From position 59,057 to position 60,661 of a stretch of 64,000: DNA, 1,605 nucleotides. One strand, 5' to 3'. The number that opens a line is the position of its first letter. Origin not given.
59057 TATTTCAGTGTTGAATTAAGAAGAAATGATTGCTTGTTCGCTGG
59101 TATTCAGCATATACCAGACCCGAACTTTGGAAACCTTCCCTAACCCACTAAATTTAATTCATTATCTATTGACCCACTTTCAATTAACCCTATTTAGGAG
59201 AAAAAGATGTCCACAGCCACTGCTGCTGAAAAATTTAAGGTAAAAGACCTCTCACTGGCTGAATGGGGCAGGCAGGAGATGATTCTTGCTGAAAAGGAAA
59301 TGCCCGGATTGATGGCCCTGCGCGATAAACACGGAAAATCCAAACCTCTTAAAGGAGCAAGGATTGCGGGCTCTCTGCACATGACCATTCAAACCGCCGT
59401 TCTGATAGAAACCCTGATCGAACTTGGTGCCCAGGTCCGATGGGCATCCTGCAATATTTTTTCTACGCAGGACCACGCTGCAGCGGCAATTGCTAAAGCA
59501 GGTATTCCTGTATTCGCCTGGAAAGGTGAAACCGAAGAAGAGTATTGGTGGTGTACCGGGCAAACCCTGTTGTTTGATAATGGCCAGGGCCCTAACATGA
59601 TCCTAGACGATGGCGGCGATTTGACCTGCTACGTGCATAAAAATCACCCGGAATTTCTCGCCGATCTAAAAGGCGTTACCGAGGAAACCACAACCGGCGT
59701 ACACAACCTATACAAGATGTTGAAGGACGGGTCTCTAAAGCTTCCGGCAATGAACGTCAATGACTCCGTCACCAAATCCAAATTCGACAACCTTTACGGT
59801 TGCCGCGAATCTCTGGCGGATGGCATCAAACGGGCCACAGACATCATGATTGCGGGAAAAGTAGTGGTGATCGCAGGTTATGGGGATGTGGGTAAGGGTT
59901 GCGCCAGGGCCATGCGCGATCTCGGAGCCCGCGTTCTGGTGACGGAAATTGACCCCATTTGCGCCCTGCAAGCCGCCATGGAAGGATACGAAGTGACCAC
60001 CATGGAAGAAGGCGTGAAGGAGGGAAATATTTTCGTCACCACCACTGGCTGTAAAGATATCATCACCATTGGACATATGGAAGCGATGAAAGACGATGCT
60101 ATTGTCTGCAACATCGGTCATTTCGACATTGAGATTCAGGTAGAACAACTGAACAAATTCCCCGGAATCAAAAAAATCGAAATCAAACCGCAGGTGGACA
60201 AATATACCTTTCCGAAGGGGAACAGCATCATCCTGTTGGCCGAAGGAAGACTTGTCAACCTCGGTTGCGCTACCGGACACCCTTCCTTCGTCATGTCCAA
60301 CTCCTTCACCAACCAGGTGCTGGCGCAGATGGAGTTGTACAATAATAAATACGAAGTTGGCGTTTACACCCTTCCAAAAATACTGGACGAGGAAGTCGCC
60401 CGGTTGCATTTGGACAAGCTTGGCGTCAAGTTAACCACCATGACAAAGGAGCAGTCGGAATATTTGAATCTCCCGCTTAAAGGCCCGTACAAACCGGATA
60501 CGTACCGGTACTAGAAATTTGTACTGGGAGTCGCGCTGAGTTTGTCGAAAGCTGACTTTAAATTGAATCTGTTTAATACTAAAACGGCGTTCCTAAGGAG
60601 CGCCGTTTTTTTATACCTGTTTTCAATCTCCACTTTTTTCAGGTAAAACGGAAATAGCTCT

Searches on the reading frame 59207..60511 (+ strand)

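Call 26: search_protein_families(library=pfam, proteins=[window:59207-60511:+], max_evalue=0.00001)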
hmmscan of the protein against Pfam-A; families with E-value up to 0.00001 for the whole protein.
window:59207-60511:+ (435 aa): 4 families
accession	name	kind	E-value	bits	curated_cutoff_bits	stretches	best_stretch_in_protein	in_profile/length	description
PF05221.23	AdoHcyase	-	8.3e-137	455.7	25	2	9-145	1-138/299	S-adenosyl-L-homocysteine hydrolase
PF00670.27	AdoHcyase_NAD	-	3.1e-84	281.5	27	1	195-357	1-162/162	S-adenosyl-L-homocysteine hydrolase, NAD binding domain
PF02826.25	2-Hacid_dh_C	-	7.4e-07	29.2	25.1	1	214-304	33-127/178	D-isomer specific 2-hydroxyacid dehydrogenase, NAD binding domain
PF07991.19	KARI_N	-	8.8e-06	25.8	20.6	0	215-278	2-66/165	Acetohydroxy acid isomeroreductase, NADPH-binding domain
